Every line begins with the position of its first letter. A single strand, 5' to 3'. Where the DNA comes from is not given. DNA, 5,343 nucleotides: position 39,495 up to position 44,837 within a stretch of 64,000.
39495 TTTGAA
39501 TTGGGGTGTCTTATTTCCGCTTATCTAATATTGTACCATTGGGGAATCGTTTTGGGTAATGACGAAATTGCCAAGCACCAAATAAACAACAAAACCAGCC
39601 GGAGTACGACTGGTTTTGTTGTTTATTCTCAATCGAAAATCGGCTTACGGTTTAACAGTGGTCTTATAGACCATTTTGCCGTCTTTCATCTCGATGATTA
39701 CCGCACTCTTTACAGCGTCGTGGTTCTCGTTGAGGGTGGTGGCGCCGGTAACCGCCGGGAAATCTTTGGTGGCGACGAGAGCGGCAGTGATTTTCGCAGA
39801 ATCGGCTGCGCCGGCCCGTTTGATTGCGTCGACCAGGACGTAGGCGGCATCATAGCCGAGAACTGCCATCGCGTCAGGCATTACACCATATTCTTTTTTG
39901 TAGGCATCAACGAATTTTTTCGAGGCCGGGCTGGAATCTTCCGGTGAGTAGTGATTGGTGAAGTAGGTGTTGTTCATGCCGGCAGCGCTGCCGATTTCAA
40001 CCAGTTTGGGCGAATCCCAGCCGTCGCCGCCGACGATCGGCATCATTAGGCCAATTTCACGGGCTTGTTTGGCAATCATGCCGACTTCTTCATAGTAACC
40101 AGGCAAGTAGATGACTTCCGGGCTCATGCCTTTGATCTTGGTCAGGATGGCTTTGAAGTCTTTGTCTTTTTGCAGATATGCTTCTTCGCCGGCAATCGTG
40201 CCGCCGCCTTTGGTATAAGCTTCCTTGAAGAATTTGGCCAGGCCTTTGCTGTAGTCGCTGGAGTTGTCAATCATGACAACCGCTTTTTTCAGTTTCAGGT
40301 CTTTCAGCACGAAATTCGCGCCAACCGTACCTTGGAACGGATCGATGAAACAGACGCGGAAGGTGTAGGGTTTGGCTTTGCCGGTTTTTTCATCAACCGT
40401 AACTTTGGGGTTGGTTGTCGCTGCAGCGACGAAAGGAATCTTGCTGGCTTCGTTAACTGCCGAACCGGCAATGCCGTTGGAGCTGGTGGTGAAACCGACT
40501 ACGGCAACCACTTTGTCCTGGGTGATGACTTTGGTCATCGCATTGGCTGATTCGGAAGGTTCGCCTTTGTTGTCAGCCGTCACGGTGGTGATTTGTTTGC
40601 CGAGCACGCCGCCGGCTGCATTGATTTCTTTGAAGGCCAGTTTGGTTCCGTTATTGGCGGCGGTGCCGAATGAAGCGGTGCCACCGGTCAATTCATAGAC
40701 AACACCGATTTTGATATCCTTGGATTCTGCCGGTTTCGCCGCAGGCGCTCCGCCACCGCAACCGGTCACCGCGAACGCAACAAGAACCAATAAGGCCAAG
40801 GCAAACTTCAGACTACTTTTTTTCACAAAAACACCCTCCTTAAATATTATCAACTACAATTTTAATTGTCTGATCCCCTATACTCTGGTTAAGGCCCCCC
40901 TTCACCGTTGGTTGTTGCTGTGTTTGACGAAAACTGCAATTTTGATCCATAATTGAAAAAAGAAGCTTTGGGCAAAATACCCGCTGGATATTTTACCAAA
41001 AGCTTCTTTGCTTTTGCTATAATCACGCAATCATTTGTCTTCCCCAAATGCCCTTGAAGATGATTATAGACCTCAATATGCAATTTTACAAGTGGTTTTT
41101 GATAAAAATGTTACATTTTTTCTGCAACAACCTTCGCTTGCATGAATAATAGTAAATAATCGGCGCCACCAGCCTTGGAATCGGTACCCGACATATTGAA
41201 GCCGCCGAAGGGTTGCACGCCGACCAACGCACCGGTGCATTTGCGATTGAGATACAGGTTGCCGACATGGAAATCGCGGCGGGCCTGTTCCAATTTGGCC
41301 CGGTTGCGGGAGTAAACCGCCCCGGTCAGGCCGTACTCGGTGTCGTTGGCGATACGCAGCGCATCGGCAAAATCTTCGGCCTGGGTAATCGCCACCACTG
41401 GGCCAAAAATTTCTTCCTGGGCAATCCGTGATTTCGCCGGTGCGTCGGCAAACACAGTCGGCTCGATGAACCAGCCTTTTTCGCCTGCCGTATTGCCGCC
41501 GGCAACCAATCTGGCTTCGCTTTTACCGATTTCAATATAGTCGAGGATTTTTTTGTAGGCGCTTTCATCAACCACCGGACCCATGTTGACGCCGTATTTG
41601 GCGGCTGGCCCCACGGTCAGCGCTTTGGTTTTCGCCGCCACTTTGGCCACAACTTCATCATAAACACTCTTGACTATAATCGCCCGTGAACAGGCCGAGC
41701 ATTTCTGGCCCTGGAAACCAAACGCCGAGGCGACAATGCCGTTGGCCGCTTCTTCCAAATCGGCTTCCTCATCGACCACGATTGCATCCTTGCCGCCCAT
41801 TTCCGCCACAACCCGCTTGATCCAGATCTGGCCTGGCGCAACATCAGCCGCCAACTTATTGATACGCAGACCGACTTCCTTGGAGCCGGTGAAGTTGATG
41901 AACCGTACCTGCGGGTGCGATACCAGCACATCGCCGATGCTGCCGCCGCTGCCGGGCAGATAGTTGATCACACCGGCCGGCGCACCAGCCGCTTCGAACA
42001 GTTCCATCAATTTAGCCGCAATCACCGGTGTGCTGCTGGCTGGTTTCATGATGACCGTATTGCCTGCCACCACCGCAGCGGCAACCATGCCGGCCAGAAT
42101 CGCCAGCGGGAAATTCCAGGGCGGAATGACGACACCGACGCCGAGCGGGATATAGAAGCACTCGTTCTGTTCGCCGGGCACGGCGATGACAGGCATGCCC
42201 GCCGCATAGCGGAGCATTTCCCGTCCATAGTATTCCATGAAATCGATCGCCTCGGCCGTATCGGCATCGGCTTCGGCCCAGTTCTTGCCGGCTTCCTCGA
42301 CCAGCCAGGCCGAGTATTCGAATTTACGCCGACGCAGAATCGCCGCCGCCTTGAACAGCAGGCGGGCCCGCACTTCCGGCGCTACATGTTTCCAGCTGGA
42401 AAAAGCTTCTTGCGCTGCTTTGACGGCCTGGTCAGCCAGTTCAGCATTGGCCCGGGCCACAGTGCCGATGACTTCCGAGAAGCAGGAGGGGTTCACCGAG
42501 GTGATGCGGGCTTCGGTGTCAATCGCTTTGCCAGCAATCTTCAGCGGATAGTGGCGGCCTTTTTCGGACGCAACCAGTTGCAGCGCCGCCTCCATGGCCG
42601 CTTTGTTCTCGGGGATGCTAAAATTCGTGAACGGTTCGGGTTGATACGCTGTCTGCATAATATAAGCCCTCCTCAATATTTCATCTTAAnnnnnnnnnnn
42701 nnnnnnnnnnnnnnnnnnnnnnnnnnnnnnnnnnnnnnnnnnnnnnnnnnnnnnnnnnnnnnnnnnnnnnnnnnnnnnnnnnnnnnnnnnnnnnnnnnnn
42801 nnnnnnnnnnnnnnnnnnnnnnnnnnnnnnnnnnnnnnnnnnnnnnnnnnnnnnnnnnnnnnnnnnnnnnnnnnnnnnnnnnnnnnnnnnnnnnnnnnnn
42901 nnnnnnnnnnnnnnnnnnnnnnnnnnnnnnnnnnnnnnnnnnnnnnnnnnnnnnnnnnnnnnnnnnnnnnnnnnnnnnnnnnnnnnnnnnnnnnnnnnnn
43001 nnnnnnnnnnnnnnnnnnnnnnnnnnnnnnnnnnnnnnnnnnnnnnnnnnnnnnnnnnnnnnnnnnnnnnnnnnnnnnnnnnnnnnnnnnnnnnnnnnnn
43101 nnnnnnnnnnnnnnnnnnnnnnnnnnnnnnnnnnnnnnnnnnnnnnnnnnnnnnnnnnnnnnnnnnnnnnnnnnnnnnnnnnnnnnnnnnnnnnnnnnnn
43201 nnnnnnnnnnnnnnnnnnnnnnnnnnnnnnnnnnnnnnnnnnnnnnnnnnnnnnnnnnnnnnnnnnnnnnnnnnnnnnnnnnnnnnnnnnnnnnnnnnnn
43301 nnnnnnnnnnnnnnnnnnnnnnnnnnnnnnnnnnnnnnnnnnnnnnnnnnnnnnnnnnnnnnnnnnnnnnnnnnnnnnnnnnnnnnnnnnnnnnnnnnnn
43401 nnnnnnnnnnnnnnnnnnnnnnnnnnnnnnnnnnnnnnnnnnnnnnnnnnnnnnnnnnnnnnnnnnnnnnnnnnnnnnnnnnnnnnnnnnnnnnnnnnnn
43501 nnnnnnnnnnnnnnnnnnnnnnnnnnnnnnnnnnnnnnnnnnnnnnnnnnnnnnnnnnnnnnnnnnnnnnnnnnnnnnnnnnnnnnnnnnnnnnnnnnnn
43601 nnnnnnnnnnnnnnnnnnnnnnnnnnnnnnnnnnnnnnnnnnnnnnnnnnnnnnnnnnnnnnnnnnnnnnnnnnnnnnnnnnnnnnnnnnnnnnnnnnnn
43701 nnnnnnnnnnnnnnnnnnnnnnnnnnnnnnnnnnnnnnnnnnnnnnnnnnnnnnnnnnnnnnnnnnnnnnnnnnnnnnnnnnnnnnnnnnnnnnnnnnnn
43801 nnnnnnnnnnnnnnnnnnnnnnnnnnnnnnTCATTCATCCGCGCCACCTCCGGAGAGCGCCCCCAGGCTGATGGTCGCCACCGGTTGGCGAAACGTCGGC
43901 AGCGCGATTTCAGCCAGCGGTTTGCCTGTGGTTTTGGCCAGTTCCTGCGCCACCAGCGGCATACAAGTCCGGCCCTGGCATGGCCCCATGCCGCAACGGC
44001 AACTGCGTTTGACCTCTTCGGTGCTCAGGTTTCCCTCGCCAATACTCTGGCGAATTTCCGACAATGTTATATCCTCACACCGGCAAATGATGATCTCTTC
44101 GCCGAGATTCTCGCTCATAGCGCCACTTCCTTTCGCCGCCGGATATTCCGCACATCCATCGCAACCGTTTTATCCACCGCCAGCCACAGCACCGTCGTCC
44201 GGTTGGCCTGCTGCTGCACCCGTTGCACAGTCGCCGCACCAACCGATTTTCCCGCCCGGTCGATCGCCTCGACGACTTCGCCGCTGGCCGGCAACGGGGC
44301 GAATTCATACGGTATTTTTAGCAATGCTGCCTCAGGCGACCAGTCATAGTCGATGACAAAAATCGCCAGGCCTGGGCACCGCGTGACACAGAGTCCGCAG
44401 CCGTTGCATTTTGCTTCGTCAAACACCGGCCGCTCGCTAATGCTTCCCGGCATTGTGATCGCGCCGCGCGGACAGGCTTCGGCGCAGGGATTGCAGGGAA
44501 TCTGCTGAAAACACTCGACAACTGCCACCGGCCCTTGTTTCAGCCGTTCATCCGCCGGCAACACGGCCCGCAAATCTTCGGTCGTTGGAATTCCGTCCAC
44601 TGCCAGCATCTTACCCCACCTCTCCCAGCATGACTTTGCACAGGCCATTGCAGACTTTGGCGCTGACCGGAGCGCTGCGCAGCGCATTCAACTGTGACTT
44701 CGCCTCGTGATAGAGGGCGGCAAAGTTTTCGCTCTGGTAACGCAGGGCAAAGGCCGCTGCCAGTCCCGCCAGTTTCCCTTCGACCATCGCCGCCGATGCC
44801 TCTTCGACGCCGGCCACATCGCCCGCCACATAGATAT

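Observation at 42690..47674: Sigma-54-controlled operon for an archaeal PDH1-type multisubunit proline (or imino-acid) dehydrogenase coupled to RocA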

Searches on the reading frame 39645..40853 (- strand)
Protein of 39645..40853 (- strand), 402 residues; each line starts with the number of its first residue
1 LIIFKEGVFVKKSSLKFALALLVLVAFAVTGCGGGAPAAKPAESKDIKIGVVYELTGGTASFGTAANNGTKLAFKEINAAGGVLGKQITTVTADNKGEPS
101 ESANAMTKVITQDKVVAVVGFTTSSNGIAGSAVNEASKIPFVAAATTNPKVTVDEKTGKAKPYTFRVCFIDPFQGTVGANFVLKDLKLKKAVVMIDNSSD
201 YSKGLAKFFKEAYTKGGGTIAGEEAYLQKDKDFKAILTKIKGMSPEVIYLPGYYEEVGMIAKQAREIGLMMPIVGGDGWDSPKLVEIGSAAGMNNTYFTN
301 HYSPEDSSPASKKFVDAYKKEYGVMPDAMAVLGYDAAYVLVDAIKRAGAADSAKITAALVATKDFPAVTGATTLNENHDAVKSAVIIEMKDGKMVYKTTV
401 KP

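Call 3: search_protein_families(library=pfam, proteins=[window:39645-40853:-])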
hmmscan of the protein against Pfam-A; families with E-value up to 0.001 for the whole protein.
window:39645-40853:- (402 aa): 3 families
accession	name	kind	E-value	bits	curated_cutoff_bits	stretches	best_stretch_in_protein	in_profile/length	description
PF13458.12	Peripla_BP_6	-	3.9e-66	224.5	31.7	1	47-392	2-342/343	Periplasmic binding protein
PF13433.12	Peripla_BP_5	-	8.4e-26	91.4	27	2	47-125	1-79/363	Periplasmic binding protein domain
PF01094.35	ANF_receptor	-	5.7e-22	78.7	25.4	1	69-391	5-352/353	Receptor family ligand binding region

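Call 4: search_protein_families(library=ncbifam, proteins=[window:39645-40853:-])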
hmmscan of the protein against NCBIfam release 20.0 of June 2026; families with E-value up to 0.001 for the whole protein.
window:39645-40853:- (402 aa): 3 families
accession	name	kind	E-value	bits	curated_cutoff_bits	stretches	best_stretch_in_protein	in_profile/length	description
NF011933.0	PRK15404.1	subfamily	9.4e-47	159.8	477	1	39-379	19-349/370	high-affinity branched-chain amino acid ABC transporter substrate-binding protein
TIGR03407.1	urea_ABC_UrtA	exception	8.9e-24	84.1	492.75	1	47-393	1-344/361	urea ABC transporter substrate-binding protein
TIGR03669.1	urea_ABC_arch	equivalog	2.1e-16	59.9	494.8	1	47-385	1-331/375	urea ABC transporter substrate-binding protein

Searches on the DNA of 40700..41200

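Call 74: search_rna_families(source=window, start=40700, end=41200, threshold=evalue, max_evalue=1)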
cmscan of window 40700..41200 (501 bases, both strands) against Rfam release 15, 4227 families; matches with E-value up to 1: 2.
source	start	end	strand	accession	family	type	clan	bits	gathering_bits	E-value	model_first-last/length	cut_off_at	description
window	40959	41009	+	RF03263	MIR861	Gene; miRNA;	-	24.8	70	0.028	1-111/111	no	MIR861 microRNA precursor family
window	40948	41018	+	RF00659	mir-365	Gene; miRNA;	-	17.7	62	0.78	1-86/86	no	mir-365 microRNA precursor family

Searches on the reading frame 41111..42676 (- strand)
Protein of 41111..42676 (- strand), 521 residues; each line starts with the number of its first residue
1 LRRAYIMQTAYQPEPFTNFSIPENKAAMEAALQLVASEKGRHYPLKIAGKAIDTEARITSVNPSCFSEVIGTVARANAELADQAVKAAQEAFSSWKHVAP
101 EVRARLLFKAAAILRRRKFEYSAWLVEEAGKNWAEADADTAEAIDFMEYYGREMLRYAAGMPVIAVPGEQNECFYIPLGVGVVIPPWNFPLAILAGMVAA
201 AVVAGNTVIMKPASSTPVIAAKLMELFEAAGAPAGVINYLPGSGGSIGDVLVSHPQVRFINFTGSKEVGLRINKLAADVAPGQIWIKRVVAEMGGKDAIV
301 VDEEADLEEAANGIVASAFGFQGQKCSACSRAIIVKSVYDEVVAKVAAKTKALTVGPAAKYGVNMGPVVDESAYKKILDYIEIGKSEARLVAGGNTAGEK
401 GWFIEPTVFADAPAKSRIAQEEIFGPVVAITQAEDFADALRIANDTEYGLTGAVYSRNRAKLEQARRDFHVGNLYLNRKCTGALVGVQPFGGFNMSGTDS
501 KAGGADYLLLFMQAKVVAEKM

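Call 3: search_protein_families(library=pfam, proteins=[window:41111-42676:-])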
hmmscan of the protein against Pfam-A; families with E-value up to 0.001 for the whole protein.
window:41111-42676:- (521 aa): 1 family
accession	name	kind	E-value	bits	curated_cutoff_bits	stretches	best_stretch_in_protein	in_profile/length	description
PF00171.27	Aldedh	-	6.5e-149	496.8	23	1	56-517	7-461/461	Aldehyde dehydrogenase family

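Call 4: search_protein_families(library=ncbifam, proteins=[window:41111-42676:-])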
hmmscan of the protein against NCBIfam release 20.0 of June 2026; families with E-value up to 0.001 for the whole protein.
window:41111-42676:- (521 aa): 42 families (the best 25 are shown)
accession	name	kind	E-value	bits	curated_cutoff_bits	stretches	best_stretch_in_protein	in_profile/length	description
NF002852.0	PRK03137.1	subfamily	1.5e-252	838.9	648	1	9-520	3-513/514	L-glutamate gamma-semialdehyde dehydrogenase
TIGR01237.1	D1pyr5carbox2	equivalog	3.9e-230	765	659.65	1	11-520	1-510/511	L-glutamate gamma-semialdehyde dehydrogenase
NF008869.0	PRK11904.1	equivalog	5.4e-119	398.6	747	1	17-518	529-1025/1042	bifunctional proline dehydrogenase/L-glutamate gamma-semialdehyde dehydrogenase PutA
NF042993.1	AlphKGSA_gudD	equivalog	5.2e-112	375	770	1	53-517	16-478/481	alpha-ketoglutaric semialdehyde dehydrogenase GucD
NF052305.1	DioxValDhHalo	equivalog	2.6e-111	372.9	750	1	53-501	17-462/483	2,5-dioxovalerate dehydrogenase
TIGR01236.1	D1pyr5carbox1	equivalog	2.2e-107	359.9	613.6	1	14-520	3-520/533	L-glutamate gamma-semialdehyde dehydrogenase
TIGR01238.1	D1pyr5carbox3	equivalog_domain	2.5e-99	333.1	485.2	1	25-514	21-498/500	L-glutamate gamma-semialdehyde dehydrogenase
NF008772.0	PRK11809.1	equivalog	1.3e-95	321.1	1750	1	26-513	631-1108/1318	trifunctional transcriptional regulator/proline dehydrogenase/L-glutamate gamma-semialdehyde dehydrogenase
TIGR02299.1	HpaE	equivalog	6.1e-94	315.3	638.35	1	47-518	5-475/488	5-carboxymethyl-2-hydroxymuconate semialdehyde dehydrogenase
NF010000.0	PRK13473.1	subfamily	4.8e-92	309.1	615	1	46-498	6-452/475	aminobutyraldehyde dehydrogenase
TIGR01804.1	BADH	equivalog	6.9e-92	308.3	668.6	1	56-500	13-453/467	betaine-aldehyde dehydrogenase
TIGR01780.1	SSADH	subfamily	5.4e-91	305.7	646.35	1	67-502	7-439/448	succinate-semialdehyde dehydrogenase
NF009725.0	PRK13252.1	equivalog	2.1e-89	300.2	593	1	47-517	11-477/488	betaine-aldehyde dehydrogenase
NF007497.0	PRK10090.1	equivalog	9.6e-88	295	500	1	43-517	7-475/480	aldehyde dehydrogenase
NF006916.0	PRK09407.1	equivalog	2.2e-83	280.6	521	1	50-519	27-492/526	succinic semialdehyde dehydrogenase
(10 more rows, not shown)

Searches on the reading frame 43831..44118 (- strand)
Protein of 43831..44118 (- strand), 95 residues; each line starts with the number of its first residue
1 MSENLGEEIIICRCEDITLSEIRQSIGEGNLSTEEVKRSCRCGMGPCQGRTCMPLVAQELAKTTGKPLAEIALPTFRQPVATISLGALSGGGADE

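Call 3: search_protein_families(library=pfam, proteins=[window:43831-44118:-])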
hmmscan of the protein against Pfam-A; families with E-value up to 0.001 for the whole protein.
window:43831-44118:- (95 aa): 2 families
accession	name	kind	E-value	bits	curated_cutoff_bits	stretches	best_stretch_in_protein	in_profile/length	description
PF17806.6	SO_alpha_A3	-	6.1e-13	49.3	23.1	1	11-90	6-85/87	Sarcosine oxidase A3 domain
PF04324.20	Fer2_BFD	-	1e-09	39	26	1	10-58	1-46/50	BFD-like [2Fe-2S] binding domain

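Call 4: search_protein_families(library=ncbifam, proteins=[window:43831-44118:-])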
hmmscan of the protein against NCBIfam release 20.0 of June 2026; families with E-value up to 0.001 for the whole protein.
window:43831-44118:- (95 aa): 5 families
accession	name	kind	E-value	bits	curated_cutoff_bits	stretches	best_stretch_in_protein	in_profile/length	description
TIGR03377.1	glycerol3P_GlpA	equivalog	5.5e-10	38.4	552.8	1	3-63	415-476/530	anaerobic glycerol-3-phosphate dehydrogenase subunit GlpA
TIGR01372.1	soxA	subfamily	1.3e-09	36.4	1164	1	15-91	522-598/996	sarcosine oxidase subunit alpha family protein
NF008313.0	PRK11101.1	equivalog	4.1e-07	28.9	425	1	3-61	425-484/548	anaerobic glycerol-3-phosphate dehydrogenase subunit A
TIGR02374.1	nitri_red_nirB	equivalog_domain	2.3e-06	26.3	578.35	1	3-67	411-472/794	nitrite reductase large subunit NirB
NF011565.0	PRK14989.1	subfamily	4.8e-05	21.6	883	1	4-63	417-473/847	nitrite reductase large subunit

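Call 67: search_solved_structures(query=window:43831-44118:-, max_evalue=0.01)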
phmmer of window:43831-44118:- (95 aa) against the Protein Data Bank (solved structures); distinct sequences matched with E-value up to 0.01: 3.
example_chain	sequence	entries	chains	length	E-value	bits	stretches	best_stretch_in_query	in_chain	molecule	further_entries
1y56_A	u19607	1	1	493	3.7e-10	43.4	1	7-88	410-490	hypothetical protein PH1363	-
6e6r_A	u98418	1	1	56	0.0062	20.3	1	10-62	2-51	Bacterioferritin-associated ferredoxin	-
6e6s_A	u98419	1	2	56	0.0065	20.2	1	10-60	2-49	Bacterioferritin-associated ferredoxin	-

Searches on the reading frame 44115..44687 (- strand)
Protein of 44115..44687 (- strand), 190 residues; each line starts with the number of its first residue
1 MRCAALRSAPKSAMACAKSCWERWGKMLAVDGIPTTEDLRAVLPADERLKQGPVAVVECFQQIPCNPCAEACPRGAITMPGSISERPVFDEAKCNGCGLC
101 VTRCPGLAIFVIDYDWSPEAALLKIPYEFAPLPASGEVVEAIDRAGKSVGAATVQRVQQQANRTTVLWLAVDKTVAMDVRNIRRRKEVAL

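Call 3: search_protein_families(library=pfam, proteins=[window:44115-44687:-])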
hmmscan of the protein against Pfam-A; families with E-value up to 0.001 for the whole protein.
window:44115-44687:- (190 aa): 10 families
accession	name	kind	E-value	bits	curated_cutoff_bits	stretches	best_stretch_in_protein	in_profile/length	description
PF12838.12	Fer4_7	-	4.5e-09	37.1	27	1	64-105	4-49/52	4Fe-4S dicluster domain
PF00037.32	Fer4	-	3.1e-07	30.4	21.1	1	87-109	1-23/24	4Fe-4S binding domain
PF13237.11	Fer4_10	-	1.3e-06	28.6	25.5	1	87-117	2-22/53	4Fe-4S dicluster domain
PF12837.12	Fer4_6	-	2.3e-06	27.7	25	1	87-107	2-22/24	4Fe-4S binding domain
PF12797.12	Fer4_2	-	3.3e-05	24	24.5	1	86-105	2-21/22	4Fe-4S binding domain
PF25160.1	LdpA_Fe-S-bd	-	4.5e-05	23.6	27.6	1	66-110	7-44/49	LdpA Fe-S cluster-binding domain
PF13484.11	Fer4_16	-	5.2e-05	24.4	30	0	65-86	5-27/66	4Fe-4S double cluster binding domain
PF14697.11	Fer4_21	-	6.4e-05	23.4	35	1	61-105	7-52/59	4Fe-4S dicluster domain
PF13187.11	Fer4_9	-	9.8e-05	22.7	27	1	65-106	5-49/52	4Fe-4S dicluster domain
PF13183.11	Fer4_8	-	0.00014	22.8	27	0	93-105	4-16/68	4Fe-4S dicluster domain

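Call 4: search_protein_families(library=ncbifam, proteins=[window:44115-44687:-])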
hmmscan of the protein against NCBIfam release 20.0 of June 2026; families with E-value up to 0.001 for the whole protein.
window:44115-44687:- (190 aa): 41 families (the best 25 are shown)
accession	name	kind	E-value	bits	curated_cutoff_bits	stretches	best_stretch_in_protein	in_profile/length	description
TIGR04105.1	FeFe_hydrog_B1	subfamily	6.5e-08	31.7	450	1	55-111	108-161/462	monomeric [FeFe] hydrogenase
TIGR00402.1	napF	equivalog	9.7e-07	28.8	102.2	1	55-109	100-148/149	ferredoxin-type protein NapF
TIGR01944.1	rnfB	subfamily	9.8e-07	28.5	68.7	1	46-113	99-164/190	RnfABCDGE type electron transport complex subunit B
NF048010.1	SfplDhtActHpsHDes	equivalog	3.8e-06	25.9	430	1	58-114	56-110/298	(2S)-3-sulfopropanediol dehydratase activating enzyme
NF003475.0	PRK05113.1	equivalog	4.2e-06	26.7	203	1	48-113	101-164/190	electron transport complex subunit RsxB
NF038196.1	ferrodoxin_EFR1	subfamily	4.8e-06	26.8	75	1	63-110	187-230/242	EFR1 family ferrodoxin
NF005503.0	PRK07118.1-2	equivalog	5.3e-06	25.9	252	1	60-109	138-184/292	RnfABCDGE type electron transport complex subunit B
NF005504.0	PRK07118.1-3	equivalog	9.2e-06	25.2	437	1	50-114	208-270/293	Fe-S cluster domain-containing protein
NF041836.1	rnfB_Methano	equivalog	1e-05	25.1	445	1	60-109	216-262/265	Rnf electron transport complex subunit RnfB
NF045992.1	CircClkLdpA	equivalog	1.5e-05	24.3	450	1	58-120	104-163/360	circadian clock protein LdpA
TIGR04041.1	activase_YjjW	hypoth_equivalog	1.6e-05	24.5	250.2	1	64-108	45-86/276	YjjW family glycine radical enzyme activase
NF009945.0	PRK13409.1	equivalog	1.6e-05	23.8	469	1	66-113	19-70/592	ribosome biogenesis/translation initiation ATPase RLI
NF005505.0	PRK07118.1-4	equivalog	1.7e-05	24.5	378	1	57-109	213-262/265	Fe-S cluster domain-containing protein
NF007203.0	PRK09624.1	equivalog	1.9e-05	24.8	171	1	63-112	54-101/105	pyuvate ferredoxin oxidoreductase subunit delta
NF040770.1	hetero_SS_HdrA2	exception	1.9e-05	23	1100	1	54-111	571-625/777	CoB-CoM heterodisulfide reductase HdrA2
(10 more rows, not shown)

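Call 66: search_solved_structures(query=window:44115-44609:-, max_evalue=0.01)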
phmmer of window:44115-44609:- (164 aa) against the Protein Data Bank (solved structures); distinct sequences matched with E-value up to 0.01: 45.
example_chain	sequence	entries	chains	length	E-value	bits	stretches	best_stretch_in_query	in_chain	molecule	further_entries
9sw6_G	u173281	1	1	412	7.8e-12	48.3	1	24-86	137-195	Polyferredoxin protein MvhB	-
7bkb_K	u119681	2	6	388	1.3e-11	47.6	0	55-85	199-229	Formylmethanofuran dehydrogenase, subunit F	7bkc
9sfi_O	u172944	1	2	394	2.1e-11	46.9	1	35-85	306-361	Ferredoxin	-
5t5i_F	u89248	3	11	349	1.2e-07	34.7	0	36-89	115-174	Tungsten formylmethanofuran dehydrogenase subunit fwdF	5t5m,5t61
9sw6_H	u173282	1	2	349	6.6e-07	32.3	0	35-85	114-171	Tungsten formylmethanofuran dehydrogenase, subunit F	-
7zc6_B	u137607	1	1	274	8.9e-07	31.9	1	37-94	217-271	RnfB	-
5c4i_B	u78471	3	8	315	8.5e-05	25.4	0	46-83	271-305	Oxalate oxidoreductase subunit delta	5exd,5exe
9bt4_G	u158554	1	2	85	0.00019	24.3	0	54-84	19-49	Pyruvate:Ferredoxin Oxidoreductase, subunit delta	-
1hfe_L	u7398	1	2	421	0.00037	23.4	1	36-128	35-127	PROTEIN (FE-ONLY HYDROGENASE (E.C.1.18.99.1) (LARGER SUBUNIT))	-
8bj7_A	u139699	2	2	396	0.00038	23.3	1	36-128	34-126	Periplasmic [Fe] hydrogenase large subunit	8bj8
6sg2_AAA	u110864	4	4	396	0.00038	23.3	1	36-128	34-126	Periplasmic [Fe] hydrogenase large subunit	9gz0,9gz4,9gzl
8rxj_A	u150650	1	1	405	0.00038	23.3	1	36-128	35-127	Periplasmic [Fe] hydrogenase large subunit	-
9hpx_A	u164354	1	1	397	0.00038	23.3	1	36-128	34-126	Periplasmic [Fe] hydrogenase large subunit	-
9r9v_A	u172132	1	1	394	0.00039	23.3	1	36-128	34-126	Periplasmic [Fe] hydrogenase large subunit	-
8rtg_A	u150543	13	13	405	0.00039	23.3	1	36-128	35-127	Periplasmic [Fe] hydrogenase large subunit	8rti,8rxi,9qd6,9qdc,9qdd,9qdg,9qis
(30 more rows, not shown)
